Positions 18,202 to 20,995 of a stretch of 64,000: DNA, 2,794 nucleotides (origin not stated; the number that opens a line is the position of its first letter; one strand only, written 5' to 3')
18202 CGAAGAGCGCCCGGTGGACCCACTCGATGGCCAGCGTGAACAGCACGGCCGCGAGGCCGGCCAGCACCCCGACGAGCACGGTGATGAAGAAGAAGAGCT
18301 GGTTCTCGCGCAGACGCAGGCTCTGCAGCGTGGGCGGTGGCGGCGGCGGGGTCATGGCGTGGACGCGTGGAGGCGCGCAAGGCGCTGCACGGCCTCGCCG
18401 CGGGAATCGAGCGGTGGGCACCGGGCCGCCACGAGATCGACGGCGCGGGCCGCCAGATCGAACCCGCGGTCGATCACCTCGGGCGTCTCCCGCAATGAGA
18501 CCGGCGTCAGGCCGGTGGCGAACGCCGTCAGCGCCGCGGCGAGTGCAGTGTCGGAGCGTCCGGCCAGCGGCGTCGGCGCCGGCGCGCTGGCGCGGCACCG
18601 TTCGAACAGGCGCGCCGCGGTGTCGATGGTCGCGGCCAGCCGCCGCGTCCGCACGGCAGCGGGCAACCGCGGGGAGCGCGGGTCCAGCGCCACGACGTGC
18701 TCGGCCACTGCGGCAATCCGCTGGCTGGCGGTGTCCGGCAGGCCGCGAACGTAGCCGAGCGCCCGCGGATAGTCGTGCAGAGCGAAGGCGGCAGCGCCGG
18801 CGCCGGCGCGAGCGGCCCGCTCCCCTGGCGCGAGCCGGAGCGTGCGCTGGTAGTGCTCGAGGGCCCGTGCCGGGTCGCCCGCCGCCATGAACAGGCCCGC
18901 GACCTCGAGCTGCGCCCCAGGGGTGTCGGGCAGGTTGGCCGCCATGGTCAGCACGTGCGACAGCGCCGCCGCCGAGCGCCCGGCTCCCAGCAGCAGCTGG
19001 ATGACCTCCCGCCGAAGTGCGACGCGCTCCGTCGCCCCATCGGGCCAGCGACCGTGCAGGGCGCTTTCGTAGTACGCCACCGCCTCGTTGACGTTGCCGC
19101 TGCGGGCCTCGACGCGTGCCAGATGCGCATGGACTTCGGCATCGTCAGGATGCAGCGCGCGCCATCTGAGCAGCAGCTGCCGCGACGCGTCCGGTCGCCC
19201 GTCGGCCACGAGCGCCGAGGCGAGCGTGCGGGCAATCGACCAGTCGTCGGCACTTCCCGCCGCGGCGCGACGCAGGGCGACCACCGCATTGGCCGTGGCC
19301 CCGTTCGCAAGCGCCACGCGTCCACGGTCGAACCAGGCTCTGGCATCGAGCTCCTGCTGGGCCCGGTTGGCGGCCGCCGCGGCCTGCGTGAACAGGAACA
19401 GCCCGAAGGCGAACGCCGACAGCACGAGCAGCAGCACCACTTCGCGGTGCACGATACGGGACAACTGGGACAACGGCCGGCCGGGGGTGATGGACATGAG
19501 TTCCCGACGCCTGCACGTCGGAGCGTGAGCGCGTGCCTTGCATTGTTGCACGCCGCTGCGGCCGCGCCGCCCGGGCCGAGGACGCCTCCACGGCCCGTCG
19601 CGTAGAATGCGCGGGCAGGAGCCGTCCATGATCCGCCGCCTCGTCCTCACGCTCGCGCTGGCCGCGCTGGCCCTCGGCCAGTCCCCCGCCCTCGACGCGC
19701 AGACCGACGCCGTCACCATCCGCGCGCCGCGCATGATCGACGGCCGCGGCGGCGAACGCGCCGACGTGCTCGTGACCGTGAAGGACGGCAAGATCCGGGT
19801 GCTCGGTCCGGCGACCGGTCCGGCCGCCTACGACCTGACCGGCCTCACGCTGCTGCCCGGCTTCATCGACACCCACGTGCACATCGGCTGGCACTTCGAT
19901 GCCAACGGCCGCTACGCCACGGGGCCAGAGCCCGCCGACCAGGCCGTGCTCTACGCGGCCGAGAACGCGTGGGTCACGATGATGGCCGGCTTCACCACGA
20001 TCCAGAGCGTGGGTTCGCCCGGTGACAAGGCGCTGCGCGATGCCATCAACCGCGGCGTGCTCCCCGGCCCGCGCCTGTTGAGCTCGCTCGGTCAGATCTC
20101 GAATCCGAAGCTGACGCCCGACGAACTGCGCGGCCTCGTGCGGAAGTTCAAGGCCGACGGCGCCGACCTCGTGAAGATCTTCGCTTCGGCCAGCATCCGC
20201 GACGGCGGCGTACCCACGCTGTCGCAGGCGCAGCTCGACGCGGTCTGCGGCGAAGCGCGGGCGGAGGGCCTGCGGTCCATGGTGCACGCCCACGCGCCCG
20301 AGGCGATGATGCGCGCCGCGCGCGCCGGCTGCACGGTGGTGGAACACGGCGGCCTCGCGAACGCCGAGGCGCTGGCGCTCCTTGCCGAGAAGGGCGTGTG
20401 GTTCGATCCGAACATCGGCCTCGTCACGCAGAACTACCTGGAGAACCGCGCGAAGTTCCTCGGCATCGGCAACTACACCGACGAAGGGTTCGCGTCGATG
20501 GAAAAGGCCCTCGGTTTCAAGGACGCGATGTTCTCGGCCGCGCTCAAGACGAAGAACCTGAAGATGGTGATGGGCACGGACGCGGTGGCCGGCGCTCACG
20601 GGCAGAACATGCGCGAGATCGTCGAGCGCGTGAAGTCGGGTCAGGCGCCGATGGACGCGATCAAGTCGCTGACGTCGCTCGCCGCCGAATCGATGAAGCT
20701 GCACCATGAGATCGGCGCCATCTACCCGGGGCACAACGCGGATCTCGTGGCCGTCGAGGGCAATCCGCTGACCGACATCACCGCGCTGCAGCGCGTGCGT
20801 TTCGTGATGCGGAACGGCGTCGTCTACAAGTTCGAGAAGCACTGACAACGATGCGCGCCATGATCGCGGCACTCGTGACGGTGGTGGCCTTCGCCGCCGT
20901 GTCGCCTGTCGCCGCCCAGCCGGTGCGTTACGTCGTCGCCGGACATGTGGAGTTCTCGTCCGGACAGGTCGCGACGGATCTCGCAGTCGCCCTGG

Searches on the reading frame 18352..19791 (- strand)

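Call 17: search_protein_families(library=pfam, proteins=[window:18352-19791:-], max_evalue=0.00001)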
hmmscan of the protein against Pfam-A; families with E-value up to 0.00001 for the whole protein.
window:18352-19791:- (479 aa): 8 families
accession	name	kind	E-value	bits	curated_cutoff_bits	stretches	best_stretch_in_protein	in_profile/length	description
PF14559.12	TPR_19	-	1.8e-14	54.2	25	1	160-226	1-67/68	Tetratricopeptide repeat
PF13432.12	TPR_16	-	6.8e-11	42.8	32.7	1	189-252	2-64/65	Tetratricopeptide repeat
PF13428.12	TPR_14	-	2.9e-10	40.2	23.5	0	187-226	4-43/44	Tetratricopeptide repeat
PF23914.1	TPR_CcmH_CycH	-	4.6e-09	36.7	42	1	145-245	45-148/158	Cytochrome c-type biogenesis protein H TPR domain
PF13429.12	TPR_15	-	1.2e-06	28.6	26.2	0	140-244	136-240/280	Tetratricopeptide repeat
PF00515.34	TPR_1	-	1.3e-06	28.4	27.8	0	301-322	11-32/34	Tetratricopeptide repeat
PF07719.23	TPR_2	-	2.9e-06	27.4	27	0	300-323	10-33/34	Tetratricopeptide repeat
PF13176.12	TPR_7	-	4.3e-06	26.8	27.9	0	298-325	6-35/36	Tetratricopeptide repeat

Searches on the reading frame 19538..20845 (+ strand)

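Call 18: search_protein_families(library=pfam, proteins=[window:19538-20845:+], max_evalue=0.00001)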
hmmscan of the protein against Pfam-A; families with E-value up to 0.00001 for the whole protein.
window:19538-20845:+ (435 aa): 2 families
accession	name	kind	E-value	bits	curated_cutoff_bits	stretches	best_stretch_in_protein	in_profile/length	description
PF01979.26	Amidohydro_1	-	4.4e-32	112.1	25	1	104-428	1-343/345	Amidohydrolase family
PF07969.17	Amidohydro_3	-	5.1e-14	53.1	29.7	1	220-428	252-469/472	Amidohydrolase family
